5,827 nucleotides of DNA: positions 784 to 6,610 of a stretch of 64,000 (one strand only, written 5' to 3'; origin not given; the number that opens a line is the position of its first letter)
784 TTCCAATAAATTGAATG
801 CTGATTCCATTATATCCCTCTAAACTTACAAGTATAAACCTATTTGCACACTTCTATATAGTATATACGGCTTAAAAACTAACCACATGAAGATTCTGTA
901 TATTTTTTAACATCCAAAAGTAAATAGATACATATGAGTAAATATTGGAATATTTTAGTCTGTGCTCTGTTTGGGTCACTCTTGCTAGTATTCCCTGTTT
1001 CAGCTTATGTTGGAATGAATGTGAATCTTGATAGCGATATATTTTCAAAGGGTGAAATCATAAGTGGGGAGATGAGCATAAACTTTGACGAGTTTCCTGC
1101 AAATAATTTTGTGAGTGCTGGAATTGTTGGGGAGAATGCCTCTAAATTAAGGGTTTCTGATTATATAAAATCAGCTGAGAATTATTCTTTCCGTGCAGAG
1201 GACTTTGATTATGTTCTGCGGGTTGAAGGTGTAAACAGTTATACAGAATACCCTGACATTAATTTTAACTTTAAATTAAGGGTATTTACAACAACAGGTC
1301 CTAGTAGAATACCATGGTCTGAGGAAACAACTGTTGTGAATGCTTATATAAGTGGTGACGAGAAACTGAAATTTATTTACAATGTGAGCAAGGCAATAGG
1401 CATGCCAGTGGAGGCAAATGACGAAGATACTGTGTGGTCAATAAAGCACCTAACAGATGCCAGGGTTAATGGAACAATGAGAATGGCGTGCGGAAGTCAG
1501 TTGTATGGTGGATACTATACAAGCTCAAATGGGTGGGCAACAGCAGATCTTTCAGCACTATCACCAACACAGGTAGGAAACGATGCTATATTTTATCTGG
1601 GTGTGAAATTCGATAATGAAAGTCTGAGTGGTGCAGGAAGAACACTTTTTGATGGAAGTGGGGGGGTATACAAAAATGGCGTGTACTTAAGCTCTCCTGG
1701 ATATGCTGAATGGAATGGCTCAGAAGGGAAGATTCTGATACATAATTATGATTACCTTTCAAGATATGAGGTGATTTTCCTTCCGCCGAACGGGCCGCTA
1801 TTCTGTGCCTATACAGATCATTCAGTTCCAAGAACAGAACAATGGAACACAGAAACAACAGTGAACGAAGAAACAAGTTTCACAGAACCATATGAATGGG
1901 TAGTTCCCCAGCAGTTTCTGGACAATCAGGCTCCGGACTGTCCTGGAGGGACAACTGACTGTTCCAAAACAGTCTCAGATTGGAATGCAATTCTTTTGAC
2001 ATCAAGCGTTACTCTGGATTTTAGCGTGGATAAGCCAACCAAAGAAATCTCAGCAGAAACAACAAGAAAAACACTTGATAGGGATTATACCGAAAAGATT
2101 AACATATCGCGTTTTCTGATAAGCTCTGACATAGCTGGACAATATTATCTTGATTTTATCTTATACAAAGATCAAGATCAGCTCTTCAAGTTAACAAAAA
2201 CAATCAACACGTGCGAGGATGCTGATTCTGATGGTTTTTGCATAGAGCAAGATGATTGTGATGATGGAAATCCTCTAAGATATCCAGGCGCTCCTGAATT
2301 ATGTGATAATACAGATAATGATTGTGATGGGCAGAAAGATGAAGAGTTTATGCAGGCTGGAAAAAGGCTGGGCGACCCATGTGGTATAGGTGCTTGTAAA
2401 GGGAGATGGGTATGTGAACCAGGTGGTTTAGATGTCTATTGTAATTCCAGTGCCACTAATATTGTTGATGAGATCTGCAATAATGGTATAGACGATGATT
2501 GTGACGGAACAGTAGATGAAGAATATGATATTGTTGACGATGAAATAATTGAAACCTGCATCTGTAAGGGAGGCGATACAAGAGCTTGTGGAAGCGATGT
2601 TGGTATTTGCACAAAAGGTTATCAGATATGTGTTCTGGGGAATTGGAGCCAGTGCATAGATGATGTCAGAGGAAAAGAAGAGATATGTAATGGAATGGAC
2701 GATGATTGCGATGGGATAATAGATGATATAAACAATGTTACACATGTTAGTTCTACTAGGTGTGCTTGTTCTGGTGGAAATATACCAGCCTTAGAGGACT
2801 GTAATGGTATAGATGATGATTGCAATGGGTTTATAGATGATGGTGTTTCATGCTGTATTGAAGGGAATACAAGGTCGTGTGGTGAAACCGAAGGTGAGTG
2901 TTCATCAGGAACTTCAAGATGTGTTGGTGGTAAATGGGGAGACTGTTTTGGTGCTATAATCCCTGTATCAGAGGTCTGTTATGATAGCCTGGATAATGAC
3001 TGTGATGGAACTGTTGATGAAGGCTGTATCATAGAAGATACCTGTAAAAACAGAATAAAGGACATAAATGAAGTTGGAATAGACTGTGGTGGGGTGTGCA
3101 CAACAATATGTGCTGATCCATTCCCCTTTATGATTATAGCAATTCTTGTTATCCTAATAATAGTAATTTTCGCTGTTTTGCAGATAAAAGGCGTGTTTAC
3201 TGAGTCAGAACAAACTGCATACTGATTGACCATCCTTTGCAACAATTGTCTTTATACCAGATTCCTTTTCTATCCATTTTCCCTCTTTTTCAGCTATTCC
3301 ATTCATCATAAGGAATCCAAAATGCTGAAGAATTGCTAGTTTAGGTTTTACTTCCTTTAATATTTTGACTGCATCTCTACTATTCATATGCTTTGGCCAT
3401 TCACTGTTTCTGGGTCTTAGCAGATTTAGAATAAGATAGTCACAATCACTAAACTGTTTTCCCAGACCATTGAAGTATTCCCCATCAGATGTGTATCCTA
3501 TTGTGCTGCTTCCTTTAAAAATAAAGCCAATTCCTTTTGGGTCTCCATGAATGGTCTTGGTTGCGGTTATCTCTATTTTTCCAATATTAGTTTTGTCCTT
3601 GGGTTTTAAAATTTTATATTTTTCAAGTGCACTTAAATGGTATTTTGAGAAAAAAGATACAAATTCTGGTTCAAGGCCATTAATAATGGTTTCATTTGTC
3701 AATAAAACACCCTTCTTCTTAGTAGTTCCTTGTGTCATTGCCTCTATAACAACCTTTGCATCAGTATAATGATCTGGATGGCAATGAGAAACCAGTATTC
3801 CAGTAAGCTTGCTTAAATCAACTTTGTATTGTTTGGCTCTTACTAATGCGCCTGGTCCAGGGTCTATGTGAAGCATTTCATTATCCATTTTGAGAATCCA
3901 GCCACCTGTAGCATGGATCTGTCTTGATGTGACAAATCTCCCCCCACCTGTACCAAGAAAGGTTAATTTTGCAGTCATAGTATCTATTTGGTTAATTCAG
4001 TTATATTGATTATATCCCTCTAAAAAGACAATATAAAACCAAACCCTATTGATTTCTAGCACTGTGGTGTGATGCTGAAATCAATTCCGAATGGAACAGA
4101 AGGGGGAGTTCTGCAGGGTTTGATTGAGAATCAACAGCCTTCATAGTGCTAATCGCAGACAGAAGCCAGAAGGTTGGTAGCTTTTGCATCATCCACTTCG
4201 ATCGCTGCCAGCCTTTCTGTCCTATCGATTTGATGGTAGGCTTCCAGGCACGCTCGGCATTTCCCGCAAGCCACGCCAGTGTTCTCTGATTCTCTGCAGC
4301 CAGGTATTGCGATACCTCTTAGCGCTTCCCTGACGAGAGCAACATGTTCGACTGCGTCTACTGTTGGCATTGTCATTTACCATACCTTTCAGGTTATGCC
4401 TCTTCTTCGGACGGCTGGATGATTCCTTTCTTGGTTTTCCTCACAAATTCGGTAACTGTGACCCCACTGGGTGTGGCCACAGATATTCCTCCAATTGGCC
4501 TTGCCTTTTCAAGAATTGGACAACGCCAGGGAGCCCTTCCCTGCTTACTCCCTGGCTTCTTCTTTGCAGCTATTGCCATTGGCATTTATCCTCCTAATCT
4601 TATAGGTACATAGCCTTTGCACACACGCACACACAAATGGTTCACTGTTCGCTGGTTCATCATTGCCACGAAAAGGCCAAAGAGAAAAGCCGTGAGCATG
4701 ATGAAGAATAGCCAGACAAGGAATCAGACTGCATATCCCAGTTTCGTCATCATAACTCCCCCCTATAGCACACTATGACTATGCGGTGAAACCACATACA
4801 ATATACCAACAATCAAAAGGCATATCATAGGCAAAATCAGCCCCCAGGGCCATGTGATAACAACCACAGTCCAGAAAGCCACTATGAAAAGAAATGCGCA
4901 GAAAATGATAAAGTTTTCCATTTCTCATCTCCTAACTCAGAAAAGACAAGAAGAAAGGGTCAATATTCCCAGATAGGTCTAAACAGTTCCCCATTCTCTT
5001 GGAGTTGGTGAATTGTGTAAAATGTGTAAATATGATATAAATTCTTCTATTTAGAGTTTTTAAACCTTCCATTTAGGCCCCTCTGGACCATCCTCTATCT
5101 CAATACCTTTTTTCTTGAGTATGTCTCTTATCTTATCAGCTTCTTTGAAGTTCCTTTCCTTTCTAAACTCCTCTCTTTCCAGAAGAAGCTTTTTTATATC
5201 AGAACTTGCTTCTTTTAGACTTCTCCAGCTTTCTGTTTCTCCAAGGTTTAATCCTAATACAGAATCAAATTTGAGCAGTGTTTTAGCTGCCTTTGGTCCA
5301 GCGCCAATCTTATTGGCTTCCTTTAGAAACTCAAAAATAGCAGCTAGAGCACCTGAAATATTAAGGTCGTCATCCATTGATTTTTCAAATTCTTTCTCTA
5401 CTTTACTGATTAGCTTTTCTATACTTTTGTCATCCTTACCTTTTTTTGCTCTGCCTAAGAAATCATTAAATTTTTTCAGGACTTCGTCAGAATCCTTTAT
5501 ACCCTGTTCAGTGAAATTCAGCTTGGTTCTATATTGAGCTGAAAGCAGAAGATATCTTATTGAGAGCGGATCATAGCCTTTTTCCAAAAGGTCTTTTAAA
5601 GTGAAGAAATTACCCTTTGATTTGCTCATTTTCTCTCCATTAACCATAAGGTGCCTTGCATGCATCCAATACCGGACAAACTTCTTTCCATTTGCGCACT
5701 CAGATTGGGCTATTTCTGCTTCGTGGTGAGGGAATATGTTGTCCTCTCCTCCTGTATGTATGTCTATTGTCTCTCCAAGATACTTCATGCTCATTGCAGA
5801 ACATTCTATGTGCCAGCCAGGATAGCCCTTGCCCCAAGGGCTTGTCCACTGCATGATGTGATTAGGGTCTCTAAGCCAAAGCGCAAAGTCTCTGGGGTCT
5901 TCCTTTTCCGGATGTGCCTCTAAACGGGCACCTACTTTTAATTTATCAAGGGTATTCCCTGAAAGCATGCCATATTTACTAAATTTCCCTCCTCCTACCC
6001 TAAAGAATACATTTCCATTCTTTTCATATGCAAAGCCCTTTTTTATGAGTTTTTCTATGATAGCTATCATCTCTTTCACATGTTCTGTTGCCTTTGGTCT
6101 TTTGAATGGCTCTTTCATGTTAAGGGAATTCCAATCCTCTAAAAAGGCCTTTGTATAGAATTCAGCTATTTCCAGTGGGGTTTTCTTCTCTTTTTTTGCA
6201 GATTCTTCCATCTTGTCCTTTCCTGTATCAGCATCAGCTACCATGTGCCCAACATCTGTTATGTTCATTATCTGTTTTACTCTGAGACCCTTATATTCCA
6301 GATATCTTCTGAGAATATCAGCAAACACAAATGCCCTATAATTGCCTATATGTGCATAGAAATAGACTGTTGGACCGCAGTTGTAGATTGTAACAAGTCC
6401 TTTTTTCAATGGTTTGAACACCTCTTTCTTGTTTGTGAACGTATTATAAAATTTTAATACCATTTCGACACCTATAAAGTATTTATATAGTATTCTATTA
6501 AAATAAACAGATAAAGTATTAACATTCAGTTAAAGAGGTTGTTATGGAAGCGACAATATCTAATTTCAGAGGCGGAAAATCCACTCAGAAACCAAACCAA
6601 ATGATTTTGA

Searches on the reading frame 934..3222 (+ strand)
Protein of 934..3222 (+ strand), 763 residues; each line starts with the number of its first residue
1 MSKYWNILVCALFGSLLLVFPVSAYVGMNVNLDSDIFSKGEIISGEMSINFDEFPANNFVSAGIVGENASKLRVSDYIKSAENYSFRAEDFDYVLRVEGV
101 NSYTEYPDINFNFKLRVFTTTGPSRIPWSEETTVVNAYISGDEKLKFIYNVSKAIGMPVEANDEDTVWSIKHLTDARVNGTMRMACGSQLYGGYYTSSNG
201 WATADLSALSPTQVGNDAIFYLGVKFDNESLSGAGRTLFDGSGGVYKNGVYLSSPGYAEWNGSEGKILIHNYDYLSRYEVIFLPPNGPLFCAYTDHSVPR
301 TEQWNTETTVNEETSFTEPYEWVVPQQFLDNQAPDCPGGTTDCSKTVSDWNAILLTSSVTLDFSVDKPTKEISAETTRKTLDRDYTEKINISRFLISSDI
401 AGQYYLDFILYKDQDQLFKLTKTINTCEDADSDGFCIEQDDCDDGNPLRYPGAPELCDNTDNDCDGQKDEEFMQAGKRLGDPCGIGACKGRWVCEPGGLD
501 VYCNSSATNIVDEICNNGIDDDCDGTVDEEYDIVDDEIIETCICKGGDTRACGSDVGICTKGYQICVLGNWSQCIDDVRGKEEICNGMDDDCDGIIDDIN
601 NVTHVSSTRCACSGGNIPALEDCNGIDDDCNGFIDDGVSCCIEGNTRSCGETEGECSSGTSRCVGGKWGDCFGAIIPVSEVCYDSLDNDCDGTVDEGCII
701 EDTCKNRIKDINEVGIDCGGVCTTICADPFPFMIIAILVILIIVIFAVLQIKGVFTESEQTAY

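Call 15: search_protein_families(library=pfam, proteins=[window:934-3222:+], max_evalue=0.001)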
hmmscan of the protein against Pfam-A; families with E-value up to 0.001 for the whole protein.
window:934-3222:+ (763 aa): 1 family
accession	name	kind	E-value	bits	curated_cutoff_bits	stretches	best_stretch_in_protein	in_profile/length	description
PF11617.13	Cu-binding_MopE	-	3.5e-25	88.4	27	2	441-470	1-30/30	Putative metal-binding motif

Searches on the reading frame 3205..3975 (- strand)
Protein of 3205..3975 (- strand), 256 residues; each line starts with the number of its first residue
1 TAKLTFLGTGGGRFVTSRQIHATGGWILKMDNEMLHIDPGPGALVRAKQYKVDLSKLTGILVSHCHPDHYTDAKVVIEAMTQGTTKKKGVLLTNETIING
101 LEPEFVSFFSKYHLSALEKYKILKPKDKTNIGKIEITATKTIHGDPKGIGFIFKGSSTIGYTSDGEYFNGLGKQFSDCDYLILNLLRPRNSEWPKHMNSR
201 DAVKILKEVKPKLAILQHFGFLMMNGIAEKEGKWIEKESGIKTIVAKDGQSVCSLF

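Call 15: search_protein_families(library=pfam, proteins=[window:3205-3975:-], max_evalue=0.001)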
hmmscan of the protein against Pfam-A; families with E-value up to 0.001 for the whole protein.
window:3205-3975:- (256 aa): 3 families
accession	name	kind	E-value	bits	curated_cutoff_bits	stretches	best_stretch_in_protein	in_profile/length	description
PF12706.13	Lactamase_B_2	-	1.5e-22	80.7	27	1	36-219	4-200/200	Beta-lactamase superfamily domain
PF13483.12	Lactamase_B_3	-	2.5e-07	31.2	24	1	26-215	10-157/160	Beta-lactamase superfamily domain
PF00753.33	Lactamase_B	-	0.00011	22.6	22.7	1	37-79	20-66/196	Metallo-beta-lactamase superfamily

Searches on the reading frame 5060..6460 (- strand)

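Call 15: search_protein_families(library=pfam, proteins=[window:5060-6460:-], max_evalue=0.001)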
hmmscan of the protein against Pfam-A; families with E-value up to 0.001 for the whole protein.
window:5060-6460:- (466 aa): 6 families
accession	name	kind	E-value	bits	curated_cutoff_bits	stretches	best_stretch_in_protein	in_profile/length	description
PF01406.26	tRNA-synt_1e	-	8.8e-105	350.8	27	1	15-324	2-299/301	tRNA synthetases class I (C) catalytic domain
PF09334.17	tRNA-synt_1g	-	3.8e-17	62.6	20.1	2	36-158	14-127/391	tRNA synthetases class I (M)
PF09190.17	DALR_2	-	3.7e-09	37.4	22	1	357-402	1-46/57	DALR domain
PF01921.24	tRNA-synt_1f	-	1e-08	34.9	27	1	272-336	277-340/360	tRNA synthetases class I (K)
PF00133.28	tRNA-synt_1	-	6.1e-06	25.7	22.7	0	264-316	362-413/414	tRNA synthetases class I (I, L, M and V)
PF23493.1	CysS_C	-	0.00051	20.5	23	1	418-461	4-47/51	Cysteinyl-tRNA ligase anticodon binding domain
